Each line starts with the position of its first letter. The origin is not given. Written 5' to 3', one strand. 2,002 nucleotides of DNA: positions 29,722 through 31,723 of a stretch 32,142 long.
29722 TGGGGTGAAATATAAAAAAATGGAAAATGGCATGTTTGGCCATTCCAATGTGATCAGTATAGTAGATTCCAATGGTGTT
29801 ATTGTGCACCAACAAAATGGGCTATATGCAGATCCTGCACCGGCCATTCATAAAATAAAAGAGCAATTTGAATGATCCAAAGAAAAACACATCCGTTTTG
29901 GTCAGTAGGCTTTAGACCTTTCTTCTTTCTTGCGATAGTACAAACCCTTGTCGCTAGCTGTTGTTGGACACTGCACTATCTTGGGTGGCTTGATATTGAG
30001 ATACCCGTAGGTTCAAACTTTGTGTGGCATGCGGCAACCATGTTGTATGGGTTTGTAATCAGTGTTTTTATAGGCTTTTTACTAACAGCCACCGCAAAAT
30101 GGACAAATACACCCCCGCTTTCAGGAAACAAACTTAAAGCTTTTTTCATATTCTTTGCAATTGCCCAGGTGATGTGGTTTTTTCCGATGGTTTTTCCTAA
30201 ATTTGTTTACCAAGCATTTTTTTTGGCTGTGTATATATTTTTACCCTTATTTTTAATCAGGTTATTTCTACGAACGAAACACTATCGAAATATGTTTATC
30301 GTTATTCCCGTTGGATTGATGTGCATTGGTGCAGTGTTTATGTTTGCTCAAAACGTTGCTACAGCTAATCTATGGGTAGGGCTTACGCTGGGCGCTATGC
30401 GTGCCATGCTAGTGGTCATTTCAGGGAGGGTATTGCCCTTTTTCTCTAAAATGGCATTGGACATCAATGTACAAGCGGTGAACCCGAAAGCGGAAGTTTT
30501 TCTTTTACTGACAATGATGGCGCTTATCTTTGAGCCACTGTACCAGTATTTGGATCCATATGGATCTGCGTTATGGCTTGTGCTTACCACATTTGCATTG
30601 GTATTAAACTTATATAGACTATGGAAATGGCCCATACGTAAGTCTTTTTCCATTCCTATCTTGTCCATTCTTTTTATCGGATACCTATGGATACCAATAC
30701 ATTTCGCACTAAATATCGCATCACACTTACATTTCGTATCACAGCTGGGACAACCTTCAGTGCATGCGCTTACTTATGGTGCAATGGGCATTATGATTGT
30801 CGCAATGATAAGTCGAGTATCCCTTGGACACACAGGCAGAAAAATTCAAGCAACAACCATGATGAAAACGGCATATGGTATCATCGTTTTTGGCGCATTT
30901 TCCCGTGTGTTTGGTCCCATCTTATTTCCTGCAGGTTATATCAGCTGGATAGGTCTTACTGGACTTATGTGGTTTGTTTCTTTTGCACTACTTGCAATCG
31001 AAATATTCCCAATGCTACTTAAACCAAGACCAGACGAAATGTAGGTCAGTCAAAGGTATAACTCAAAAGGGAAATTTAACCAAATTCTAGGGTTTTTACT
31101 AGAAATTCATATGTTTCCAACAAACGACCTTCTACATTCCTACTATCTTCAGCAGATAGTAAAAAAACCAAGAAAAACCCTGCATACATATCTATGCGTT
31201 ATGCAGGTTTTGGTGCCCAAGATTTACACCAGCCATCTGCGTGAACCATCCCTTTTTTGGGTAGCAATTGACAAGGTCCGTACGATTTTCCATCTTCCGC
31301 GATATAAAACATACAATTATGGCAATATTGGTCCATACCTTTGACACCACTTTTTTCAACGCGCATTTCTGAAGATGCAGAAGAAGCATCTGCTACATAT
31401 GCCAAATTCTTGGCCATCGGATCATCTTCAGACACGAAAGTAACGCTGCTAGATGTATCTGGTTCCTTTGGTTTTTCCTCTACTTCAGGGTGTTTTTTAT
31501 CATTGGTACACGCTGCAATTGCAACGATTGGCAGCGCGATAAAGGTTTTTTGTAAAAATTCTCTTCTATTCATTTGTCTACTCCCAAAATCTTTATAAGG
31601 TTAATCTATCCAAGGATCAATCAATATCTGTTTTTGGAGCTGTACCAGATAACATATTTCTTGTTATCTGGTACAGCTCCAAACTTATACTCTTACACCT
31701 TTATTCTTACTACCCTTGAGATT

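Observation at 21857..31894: tRNA-Ser(UGA)-anchored ~10-kb island whose cargo is a complete NO-detoxification and nitrite-reduction module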

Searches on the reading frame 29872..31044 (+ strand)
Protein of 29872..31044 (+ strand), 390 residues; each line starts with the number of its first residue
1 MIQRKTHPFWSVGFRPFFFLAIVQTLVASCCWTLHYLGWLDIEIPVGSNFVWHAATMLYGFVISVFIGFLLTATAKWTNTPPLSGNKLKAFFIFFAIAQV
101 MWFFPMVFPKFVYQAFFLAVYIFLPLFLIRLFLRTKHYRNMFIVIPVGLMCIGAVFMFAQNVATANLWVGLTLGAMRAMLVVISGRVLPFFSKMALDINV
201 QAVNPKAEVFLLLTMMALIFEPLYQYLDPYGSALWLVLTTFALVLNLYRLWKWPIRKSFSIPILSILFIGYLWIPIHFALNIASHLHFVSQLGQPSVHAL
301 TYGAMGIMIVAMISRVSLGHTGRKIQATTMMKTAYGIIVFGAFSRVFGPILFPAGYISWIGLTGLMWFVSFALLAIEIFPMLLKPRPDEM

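Call 7: search_protein_families(library=pfam, proteins=[window:29872-31044:+])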
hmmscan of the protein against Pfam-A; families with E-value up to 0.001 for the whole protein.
window:29872-31044:+ (390 aa): 1 family
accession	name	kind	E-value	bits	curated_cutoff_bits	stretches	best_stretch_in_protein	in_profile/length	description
PF05940.17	NnrS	-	5.4e-77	260.1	28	1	8-386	1-371/371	NnrS protein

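Call 48: find_homologous_proteins(query=window:29872-31044:+, max_evalue=1e-30)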
Query window:29872-31044:+ (390 aa): 88 proteins with E <= 1e-30 among 7335 candidates.
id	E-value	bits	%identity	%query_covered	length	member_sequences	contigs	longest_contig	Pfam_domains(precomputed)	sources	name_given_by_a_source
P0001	6.4e-151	521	99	62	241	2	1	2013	PF05940.18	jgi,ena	-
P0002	1.3e-94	336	42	97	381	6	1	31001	PF05940.18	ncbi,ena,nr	ncbi:MAG: NnrS family protein [Deltaproteobacteria bacterium]|nr:NnrS family protein [Deltaproteobac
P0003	1.5e-86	309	42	99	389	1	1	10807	PF05940.18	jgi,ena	-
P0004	8.7e-86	307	42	98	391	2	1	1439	PF05940.18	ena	-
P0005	1.7e-82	296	40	98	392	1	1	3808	PF05940.18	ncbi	-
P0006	6.6e-80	288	43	98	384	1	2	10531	PF05940.18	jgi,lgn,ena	-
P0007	9.6e-78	280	39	98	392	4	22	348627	PF05940.18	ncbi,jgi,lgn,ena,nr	ncbi:MAG: hypothetical protein CL676_11360 [Bdellovibrionaceae bacterium]|nr:hypothetical protein [P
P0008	1.3e-46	178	31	98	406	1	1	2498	PF05940.18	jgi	jgi:uncharacterized protein involved in response to NO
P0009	6.9e-46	176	33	97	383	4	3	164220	PF05940.18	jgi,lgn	jgi:uncharacterized protein involved in response to NO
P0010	1.5e-44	171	31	99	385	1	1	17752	PF05940.18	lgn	-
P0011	4.3e-43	166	33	98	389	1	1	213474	PF05940.18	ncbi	-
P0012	3.6e-42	163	34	98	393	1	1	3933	PF05940.18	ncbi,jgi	-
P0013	4.1e-42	163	30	99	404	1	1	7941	PF05940.18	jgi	jgi:uncharacterized protein involved in response to NO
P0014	6.9e-42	162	33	98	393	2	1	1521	PF05940.18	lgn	-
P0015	8.7e-42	162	31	92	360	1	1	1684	PF05940.18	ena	-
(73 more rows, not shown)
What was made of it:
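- The closest NnrS homologues come from Bdellovibrionota-type MAGs (call 48).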

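Call 49: find_encoding_contigs(protein=P0002, flank=10000, max_places=3)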
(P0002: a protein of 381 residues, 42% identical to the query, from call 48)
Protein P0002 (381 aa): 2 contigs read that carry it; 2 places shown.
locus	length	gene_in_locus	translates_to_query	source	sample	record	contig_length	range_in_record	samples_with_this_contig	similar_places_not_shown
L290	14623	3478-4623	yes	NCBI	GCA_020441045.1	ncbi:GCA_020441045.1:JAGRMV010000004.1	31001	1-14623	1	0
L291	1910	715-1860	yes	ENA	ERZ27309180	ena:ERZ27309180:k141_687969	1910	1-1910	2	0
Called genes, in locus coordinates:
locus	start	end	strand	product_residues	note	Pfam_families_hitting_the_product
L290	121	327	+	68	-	-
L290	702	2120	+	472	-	PF07731:Cu-oxidase_2 (faint), PF07732:Cu-oxidase_3, PF00034:Cytochrom_C, PF13442:Cytochrome_CBB3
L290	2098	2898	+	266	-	PF03781:FGE-sulfatase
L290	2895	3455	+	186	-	PF02630:SCO1-SenC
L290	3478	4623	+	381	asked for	PF05940:NnrS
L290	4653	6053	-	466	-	PF13372:Alginate_exp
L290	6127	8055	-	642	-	PF00092:VWA (weak)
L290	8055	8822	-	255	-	PF00004:AAA (weak), PF07728:AAA_5, PF01078:Mg_chelatase (weak), PF08406:CbbQ_C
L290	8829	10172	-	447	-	PF00115:COX1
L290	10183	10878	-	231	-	PF02433:FixO (faint), PF00034:Cytochrom_C, PF13442:Cytochrome_CBB3 (weak), PF00034:Cytochrom_C (weak)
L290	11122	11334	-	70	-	PF12844:HTH_19, PF01381:HTH_3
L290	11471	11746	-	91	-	-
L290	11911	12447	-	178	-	-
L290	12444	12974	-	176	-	PF04542:Sigma70_r2, PF04545:Sigma70_r4, PF08281:Sigma70_r4_2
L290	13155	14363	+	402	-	PF02321:OEP (weak)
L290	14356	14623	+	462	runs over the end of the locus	PF19335:HMBD, PF25919:BSH_CusB, PF25954:Beta-barrel_RND_2, PF25975:CzcB_C, PF25989:YknX_C (weak)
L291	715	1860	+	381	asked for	PF05940:NnrS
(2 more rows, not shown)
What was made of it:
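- Closest known: nirK. Different: The sister MAG pairs the nir operon with cNorCBQD rather than qNor (call 49).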

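Call 50: find_encoding_contigs(protein=P0007, flank=10000, max_places=3)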
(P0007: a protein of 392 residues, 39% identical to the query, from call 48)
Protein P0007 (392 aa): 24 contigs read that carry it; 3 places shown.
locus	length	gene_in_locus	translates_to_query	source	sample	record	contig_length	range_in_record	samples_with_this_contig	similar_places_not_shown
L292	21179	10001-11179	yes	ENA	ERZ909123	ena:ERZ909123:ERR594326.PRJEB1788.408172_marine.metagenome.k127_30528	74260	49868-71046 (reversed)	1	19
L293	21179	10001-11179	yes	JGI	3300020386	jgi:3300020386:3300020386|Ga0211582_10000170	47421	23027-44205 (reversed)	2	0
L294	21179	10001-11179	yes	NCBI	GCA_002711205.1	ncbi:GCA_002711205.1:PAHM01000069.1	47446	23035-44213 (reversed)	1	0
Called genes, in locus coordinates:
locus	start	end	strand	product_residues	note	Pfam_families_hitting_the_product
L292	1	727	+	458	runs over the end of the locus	PF00989:PAS, PF13188:PAS_8 (faint), PF08448:PAS_4, PF13426:PAS_9, PF21370:PAS_GdpP (faint), PF08447:PAS_3, PF00512:HisKA, PF02518:HATPase_c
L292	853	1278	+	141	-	PF00571:CBS (faint)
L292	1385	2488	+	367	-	PF07690:MFS_1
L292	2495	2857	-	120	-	PF00072:Response_reg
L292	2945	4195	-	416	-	PF00512:HisKA, PF02518:HATPase_c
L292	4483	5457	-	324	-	PF01063:Aminotran_4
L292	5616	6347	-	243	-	-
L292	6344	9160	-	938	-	PF00801:PKD, PF18911:PKD_4, PF00801:PKD (weak), PF18911:PKD_4 (weak)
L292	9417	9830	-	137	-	PF02082:Rrf2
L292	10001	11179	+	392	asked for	PF05940:NnrS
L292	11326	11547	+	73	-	PF04304:DUF454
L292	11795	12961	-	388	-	PF00589:Phage_integrase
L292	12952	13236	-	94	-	PF12728:HTH_17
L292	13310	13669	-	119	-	-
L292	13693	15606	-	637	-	PF03432:Relaxase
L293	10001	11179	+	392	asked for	PF05940:NnrS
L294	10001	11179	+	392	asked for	PF05940:NnrS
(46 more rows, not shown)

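Call 53: find_encoding_contigs(protein=P0003, flank=10000, max_places=2)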
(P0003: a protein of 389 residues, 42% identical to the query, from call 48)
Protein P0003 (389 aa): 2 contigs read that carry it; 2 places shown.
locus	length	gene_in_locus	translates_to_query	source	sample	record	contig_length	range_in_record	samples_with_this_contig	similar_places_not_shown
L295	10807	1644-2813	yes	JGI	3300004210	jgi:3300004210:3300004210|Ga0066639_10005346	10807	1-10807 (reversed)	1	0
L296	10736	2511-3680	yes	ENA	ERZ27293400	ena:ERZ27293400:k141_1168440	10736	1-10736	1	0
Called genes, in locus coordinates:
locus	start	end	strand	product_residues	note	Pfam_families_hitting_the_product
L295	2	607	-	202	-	?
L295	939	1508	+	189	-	-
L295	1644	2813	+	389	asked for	PF05940:NnrS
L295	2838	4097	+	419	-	PF07992:Pyr_redox_2, PF00070:Pyr_redox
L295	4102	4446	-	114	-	-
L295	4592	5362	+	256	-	-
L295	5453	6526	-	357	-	PF02779:Transket_pyr, PF02780:Transketolase_C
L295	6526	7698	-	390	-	PF00676:E1_dh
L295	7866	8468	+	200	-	PF04191:PEMT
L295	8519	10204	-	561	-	-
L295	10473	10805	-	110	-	?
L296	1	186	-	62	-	?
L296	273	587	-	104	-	-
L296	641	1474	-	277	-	-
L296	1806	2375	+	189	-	-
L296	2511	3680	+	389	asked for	PF05940:NnrS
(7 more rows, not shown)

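Call 54: find_encoding_contigs(protein=P0006, flank=10000, max_places=2)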
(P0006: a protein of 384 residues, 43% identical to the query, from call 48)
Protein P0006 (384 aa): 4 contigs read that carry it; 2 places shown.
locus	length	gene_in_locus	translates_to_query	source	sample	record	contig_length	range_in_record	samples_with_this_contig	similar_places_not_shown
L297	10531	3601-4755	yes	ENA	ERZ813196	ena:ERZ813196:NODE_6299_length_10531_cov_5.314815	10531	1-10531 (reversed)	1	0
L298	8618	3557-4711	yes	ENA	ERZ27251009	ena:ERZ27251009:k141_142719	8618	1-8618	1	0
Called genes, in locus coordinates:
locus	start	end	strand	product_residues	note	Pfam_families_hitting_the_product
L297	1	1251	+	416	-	?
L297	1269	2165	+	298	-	PF13353:Fer4_12 (faint), PF13484:Fer4_16 (faint), PF12837:Fer4_6 (faint), PF12838:Fer4_7 (weak), PF13187:Fer4_9 (weak), PF14697:Fer4_21, PF00037:Fer4, PF04055:Radical_SAM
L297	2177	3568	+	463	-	-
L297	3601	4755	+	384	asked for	PF05940:NnrS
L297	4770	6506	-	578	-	PF02776:TPP_enzyme_N, PF00205:TPP_enzyme_M, PF02775:TPP_enzyme_C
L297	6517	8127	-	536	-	PF00890:FAD_binding_2, PF01266:DAO, PF03486:HI0933_like (faint), PF07992:Pyr_redox_2 (faint), PF12831:FAD_oxidored (faint)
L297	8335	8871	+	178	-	PF03653:UPF0093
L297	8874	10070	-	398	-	-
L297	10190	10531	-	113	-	?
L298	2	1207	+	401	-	?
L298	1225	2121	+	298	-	PF13353:Fer4_12 (faint), PF13484:Fer4_16 (faint), PF12837:Fer4_6 (faint), PF12838:Fer4_7 (weak), PF13187:Fer4_9 (weak), PF14697:Fer4_21, PF00037:Fer4, PF04055:Radical_SAM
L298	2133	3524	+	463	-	-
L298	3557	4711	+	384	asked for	PF05940:NnrS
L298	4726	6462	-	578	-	PF02776:TPP_enzyme_N, PF00205:TPP_enzyme_M, PF02775:TPP_enzyme_C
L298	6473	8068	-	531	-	PF00890:FAD_binding_2, PF01266:DAO, PF03486:HI0933_like (faint), PF07992:Pyr_redox_2 (faint), PF12831:FAD_oxidored (faint)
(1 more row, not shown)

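Call 66: search_protein_families(library=ncbifam, proteins=[window:29872-31044:+], max_evalue=0.01)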
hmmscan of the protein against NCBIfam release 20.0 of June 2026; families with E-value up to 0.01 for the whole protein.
window:29872-31044:+ (390 aa): 0 families

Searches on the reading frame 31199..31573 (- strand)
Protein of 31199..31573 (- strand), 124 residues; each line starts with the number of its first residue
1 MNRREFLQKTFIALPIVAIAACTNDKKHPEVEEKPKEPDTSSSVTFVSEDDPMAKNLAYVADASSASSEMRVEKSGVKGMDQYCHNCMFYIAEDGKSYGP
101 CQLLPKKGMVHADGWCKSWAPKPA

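Call 9: search_protein_families(library=pfam, proteins=[window:31199-31573:-], max_evalue=0.01)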
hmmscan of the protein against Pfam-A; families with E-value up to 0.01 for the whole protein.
window:31199-31573:- (124 aa): 1 family
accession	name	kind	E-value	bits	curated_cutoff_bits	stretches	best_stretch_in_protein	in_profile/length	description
PF01355.22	HIPIP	-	1.4e-17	64.2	22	1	50-120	1-66/66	High potential iron-sulfur protein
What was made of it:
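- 31199..31573 (-): HiPIP, a possible electron carrier. Pfam HIPIP, E 1.4e-17 (call 9).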

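Call 32: find_encoding_contigs(protein=window:31199-31573:-, flank=10000, max_places=10)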
Protein window:31199-31573:- (124 aa): no gene with exactly this product is on record in the collection.

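Call 66: search_protein_families(library=ncbifam, proteins=[window:31199-31573:-], max_evalue=0.01)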
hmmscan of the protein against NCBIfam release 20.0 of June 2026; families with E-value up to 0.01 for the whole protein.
window:31199-31573:- (124 aa): 1 family
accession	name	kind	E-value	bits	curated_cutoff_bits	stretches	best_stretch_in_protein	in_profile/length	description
NF008067.1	PRK10802.1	equivalog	0.0045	16.9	261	1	6-37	6-37/171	peptidoglycan-associated lipoprotein Pal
